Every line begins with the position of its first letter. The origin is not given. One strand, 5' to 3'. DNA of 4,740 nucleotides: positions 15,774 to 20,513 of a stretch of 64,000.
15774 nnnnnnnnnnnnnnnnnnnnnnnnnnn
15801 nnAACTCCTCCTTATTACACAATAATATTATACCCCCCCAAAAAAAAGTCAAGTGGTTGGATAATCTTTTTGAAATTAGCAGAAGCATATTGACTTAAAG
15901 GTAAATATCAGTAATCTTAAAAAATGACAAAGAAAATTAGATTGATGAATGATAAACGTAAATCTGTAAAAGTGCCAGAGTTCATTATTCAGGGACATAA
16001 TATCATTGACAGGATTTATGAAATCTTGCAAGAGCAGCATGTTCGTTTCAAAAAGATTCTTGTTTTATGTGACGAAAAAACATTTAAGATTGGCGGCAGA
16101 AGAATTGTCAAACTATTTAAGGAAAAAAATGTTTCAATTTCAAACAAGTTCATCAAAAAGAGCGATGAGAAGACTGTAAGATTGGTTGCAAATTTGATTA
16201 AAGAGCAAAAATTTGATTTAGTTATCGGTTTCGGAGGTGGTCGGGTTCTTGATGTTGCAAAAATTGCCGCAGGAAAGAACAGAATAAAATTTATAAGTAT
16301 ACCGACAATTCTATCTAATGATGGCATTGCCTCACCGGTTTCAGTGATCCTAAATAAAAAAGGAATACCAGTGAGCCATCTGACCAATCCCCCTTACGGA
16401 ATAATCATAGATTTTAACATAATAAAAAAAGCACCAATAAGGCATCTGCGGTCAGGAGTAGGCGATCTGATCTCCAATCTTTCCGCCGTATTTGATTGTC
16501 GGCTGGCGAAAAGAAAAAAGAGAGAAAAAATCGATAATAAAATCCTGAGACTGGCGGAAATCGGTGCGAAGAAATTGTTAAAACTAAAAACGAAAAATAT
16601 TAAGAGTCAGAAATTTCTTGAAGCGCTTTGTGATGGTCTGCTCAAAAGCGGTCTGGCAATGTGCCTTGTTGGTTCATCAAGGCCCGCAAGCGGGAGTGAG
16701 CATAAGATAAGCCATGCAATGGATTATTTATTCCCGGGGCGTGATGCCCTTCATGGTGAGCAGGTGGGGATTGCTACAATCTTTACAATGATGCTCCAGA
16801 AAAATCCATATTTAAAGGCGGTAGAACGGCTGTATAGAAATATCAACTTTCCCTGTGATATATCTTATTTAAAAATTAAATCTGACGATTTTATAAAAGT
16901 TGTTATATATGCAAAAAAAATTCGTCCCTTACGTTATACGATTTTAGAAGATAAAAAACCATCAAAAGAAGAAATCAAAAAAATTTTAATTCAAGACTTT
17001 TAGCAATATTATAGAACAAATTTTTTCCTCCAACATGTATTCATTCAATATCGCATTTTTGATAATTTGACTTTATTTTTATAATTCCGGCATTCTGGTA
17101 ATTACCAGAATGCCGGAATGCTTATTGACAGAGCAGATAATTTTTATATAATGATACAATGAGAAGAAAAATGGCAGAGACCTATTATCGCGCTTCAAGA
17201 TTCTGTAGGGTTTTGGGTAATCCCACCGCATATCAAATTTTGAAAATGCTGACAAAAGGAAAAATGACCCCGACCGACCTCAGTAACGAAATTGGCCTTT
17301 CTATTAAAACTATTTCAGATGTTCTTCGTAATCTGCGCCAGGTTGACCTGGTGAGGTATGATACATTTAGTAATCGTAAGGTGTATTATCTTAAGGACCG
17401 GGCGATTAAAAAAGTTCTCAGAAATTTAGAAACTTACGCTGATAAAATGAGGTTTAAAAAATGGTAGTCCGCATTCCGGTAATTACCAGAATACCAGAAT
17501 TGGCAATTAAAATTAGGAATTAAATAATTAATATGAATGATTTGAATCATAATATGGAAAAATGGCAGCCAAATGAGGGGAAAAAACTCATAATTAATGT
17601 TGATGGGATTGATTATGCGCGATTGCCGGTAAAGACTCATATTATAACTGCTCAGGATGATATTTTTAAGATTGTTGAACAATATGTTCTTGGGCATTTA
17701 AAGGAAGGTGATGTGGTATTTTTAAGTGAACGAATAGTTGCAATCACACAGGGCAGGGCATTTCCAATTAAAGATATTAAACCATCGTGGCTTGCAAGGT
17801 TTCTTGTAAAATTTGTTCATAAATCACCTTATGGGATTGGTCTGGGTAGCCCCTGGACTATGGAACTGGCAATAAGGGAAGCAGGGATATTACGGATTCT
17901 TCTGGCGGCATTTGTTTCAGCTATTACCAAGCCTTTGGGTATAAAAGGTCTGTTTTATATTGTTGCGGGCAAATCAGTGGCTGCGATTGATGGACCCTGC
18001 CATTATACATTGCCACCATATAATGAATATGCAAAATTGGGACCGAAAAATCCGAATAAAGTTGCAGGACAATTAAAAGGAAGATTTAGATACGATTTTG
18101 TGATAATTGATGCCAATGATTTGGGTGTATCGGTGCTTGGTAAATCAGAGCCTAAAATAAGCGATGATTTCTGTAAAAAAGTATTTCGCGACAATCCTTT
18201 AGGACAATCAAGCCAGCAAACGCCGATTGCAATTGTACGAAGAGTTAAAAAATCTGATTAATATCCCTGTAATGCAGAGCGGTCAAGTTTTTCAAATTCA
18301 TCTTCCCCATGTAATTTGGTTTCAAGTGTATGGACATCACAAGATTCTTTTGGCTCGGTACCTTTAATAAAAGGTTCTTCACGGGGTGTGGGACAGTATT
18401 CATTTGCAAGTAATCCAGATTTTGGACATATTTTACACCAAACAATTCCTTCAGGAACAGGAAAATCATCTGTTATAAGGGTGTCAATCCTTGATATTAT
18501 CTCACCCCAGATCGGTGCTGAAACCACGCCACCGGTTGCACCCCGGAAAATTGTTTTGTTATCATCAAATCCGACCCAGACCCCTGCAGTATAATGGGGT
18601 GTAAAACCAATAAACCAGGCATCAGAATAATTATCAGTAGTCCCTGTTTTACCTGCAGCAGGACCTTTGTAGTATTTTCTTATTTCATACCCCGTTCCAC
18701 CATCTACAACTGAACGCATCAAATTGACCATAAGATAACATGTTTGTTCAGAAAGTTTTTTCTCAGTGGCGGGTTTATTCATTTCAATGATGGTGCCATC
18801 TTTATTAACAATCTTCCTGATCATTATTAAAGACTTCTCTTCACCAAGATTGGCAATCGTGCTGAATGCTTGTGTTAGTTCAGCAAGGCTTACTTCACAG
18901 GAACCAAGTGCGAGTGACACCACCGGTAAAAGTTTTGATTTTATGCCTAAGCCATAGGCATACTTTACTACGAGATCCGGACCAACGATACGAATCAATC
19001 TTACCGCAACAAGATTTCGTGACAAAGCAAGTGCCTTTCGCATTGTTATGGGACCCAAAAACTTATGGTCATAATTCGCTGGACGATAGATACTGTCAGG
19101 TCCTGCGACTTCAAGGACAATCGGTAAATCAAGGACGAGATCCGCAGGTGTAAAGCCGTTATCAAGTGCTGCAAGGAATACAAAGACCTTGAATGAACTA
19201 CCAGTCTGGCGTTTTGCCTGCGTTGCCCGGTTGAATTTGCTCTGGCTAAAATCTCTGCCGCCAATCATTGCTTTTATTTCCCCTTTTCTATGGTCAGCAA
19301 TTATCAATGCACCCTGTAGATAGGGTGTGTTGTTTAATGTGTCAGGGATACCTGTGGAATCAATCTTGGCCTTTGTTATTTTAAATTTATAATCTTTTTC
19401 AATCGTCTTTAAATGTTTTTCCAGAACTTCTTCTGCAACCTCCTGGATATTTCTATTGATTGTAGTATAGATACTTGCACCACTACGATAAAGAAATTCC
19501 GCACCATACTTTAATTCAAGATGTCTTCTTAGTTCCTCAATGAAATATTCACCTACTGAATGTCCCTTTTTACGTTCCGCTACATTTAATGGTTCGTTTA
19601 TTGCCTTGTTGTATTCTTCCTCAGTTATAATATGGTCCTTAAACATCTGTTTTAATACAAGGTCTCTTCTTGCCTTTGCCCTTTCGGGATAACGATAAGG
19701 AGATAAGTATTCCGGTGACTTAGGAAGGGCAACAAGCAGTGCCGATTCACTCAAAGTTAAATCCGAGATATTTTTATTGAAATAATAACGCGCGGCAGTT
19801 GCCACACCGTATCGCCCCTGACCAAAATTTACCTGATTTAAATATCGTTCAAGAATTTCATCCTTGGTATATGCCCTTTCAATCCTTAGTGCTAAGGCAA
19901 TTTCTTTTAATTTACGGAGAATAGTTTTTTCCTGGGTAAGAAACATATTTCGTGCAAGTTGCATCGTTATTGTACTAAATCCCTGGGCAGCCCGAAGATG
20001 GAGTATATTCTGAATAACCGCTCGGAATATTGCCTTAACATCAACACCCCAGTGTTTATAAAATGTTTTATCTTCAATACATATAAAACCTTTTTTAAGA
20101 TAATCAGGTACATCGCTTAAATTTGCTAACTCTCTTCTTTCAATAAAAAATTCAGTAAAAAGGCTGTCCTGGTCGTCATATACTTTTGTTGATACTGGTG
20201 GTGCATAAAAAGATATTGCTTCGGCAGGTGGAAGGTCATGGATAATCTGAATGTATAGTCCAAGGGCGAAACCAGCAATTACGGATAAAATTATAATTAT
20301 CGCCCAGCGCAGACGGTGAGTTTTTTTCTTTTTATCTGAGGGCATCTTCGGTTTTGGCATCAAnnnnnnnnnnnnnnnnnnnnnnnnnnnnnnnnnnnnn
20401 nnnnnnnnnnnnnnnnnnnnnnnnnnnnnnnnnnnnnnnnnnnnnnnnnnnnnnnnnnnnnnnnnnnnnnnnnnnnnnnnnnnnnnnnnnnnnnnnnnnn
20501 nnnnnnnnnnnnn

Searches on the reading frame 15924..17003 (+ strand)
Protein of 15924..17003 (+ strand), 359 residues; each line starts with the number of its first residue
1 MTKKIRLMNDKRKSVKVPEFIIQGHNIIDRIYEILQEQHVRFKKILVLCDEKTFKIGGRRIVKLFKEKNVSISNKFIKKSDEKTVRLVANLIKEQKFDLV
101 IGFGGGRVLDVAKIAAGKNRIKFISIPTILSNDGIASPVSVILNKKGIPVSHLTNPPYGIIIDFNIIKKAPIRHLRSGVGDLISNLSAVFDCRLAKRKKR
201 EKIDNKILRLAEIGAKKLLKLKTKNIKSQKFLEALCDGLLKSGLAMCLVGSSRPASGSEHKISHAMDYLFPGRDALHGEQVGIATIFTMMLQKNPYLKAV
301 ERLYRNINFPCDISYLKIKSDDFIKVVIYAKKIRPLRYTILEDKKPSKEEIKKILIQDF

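Call 13: search_protein_families(library=pfam, proteins=[window:15924-17003:+], max_evalue=0.01)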
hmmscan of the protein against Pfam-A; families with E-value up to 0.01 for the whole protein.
window:15924-17003:+ (359 aa): 3 families
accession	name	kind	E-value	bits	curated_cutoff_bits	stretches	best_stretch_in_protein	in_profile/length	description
PF13685.12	Fe-ADH_2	-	1.5e-31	109.8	28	1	24-171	3-149/149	Iron-containing alcohol dehydrogenase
PF00465.25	Fe-ADH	-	3.9e-17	62.8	31.3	1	18-161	1-165/168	Iron-containing alcohol dehydrogenase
PF01761.26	DHQ_synthase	-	0.0041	17.2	24.2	1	82-174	14-112/115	3-dehydroquinate synthase N-terminal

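Call 63: find_encoding_contigs(protein=window:15924-17003:+, flank=2500, max_places=10)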
Protein window:15924-17003:+ (359 aa): 4 contigs read that carry it; 4 places shown.
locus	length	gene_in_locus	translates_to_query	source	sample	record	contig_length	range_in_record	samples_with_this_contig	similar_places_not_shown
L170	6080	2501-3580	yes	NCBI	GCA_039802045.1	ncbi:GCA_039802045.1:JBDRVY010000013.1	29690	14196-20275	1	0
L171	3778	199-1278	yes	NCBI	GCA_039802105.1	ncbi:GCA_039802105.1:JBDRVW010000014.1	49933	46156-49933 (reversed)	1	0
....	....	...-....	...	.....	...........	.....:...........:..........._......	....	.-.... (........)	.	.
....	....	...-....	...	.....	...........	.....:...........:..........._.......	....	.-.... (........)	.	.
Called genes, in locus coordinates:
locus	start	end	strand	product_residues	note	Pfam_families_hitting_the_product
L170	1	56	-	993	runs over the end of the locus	PF13575:DUF4135, PF05147:LANC_like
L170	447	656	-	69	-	-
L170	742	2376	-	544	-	PF18962:Por_Secre_tail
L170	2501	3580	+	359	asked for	PF00465:Fe-ADH, PF13685:Fe-ADH_2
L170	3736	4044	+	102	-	PF12840:HTH_20, PF01022:HTH_5, PF01978:TrmB (weak), PF13412:HTH_24 (faint)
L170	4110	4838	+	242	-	PF01996:F420_ligase (weak)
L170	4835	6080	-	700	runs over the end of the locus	PF00912:Transgly, PF00905:Transpeptidase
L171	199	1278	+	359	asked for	PF00465:Fe-ADH, PF13685:Fe-ADH_2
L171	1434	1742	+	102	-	PF12840:HTH_20, PF01022:HTH_5, PF01978:TrmB (weak), PF13412:HTH_24 (faint)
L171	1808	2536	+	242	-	PF01996:F420_ligase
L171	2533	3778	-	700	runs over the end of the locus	PF00912:Transgly, PF00905:Transpeptidase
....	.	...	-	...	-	?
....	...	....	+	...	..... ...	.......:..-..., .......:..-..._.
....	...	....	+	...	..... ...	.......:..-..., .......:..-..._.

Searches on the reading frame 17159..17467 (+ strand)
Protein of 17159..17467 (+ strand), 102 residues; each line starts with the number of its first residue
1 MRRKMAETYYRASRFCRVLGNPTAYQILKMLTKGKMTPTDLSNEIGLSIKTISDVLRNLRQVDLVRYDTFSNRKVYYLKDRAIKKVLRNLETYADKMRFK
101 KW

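Call 34: find_encoding_contigs(protein=window:17159-17467:+, flank=3500, max_places=10)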
Protein window:17159-17467:+ (102 aa): 3 contigs read that carry it; 3 places shown.
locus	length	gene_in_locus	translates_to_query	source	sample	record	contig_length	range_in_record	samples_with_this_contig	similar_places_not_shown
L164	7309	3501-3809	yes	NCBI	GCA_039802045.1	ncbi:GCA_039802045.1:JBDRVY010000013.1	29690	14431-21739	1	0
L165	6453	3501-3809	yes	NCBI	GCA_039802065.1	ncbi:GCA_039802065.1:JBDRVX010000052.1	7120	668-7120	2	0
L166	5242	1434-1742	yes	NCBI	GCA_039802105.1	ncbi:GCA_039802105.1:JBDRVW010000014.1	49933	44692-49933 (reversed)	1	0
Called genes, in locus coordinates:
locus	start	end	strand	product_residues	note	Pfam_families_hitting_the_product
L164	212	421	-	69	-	-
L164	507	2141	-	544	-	PF18962:Por_Secre_tail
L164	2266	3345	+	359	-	PF00465:Fe-ADH, PF13685:Fe-ADH_2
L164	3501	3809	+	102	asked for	PF12840:HTH_20, PF01022:HTH_5, PF01978:TrmB (weak), PF13412:HTH_24 (faint)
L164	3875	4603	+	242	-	PF01996:F420_ligase (weak)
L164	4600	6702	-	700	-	PF00912:Transgly, PF00905:Transpeptidase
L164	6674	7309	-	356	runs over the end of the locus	PF00005:ABC_tran, PF13304:AAA_21 (faint), PF17912:OB_MalK (weak)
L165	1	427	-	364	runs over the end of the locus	PF13620:CarboxypepD_reg, PF13715:CarbopepD_reg_2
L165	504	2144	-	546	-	PF18962:Por_Secre_tail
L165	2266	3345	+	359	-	PF00465:Fe-ADH, PF13685:Fe-ADH_2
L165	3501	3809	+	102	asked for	PF12840:HTH_20, PF01022:HTH_5, PF01978:TrmB (weak), PF13412:HTH_24 (faint)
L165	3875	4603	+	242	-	PF01996:F420_ligase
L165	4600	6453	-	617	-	?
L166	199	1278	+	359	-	PF00465:Fe-ADH, PF13685:Fe-ADH_2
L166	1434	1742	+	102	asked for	PF12840:HTH_20, PF01022:HTH_5, PF01978:TrmB (weak), PF13412:HTH_24 (faint)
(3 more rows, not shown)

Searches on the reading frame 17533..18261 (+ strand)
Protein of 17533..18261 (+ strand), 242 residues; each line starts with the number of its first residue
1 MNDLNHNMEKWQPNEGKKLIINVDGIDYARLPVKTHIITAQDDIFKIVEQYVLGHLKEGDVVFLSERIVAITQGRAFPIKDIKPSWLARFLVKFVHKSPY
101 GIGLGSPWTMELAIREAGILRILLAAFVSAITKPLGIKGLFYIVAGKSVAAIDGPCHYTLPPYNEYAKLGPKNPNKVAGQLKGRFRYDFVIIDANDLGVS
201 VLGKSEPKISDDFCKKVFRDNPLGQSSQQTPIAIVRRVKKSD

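Call 13: search_protein_families(library=pfam, proteins=[window:17533-18261:+], max_evalue=0.01)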
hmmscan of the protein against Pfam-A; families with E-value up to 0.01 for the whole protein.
window:17533-18261:+ (242 aa): 1 family
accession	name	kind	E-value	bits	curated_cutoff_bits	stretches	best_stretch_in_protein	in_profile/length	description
PF01996.21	F420_ligase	-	1.8e-10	41.1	25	1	33-118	2-72/218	F420-0:Gamma-glutamyl ligase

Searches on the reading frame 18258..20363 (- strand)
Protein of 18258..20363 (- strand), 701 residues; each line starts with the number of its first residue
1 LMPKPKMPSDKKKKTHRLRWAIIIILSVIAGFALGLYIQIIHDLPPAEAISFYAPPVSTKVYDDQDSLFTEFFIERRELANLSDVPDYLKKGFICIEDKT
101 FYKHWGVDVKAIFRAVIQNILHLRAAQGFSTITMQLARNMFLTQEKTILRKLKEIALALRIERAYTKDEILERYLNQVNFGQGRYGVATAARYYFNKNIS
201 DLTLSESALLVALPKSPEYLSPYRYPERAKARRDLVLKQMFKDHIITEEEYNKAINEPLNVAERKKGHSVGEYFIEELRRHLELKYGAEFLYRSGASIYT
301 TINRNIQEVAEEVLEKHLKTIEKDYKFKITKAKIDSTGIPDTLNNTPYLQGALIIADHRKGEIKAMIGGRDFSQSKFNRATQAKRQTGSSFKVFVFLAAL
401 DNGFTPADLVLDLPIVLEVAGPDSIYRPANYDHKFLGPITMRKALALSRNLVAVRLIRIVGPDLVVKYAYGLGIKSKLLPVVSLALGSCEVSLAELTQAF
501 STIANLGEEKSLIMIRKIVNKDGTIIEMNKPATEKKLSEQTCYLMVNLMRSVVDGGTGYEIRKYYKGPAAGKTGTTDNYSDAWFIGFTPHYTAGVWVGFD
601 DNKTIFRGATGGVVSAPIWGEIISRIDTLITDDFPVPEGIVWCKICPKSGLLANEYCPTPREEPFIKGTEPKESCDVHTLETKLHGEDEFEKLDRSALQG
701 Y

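Call 13: search_protein_families(library=pfam, proteins=[window:18258-20363:-], max_evalue=0.01)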
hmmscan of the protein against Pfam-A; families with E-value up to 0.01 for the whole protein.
window:18258-20363:- (701 aa): 2 families
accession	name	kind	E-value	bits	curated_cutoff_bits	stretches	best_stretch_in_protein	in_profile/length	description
PF00912.28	Transgly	-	1.2e-64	217.4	27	1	74-240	11-177/178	Transglycosylase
PF00905.27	Transpeptidase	-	5.8e-28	98.4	22.1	1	351-623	1-298/299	Penicillin binding protein transpeptidase domain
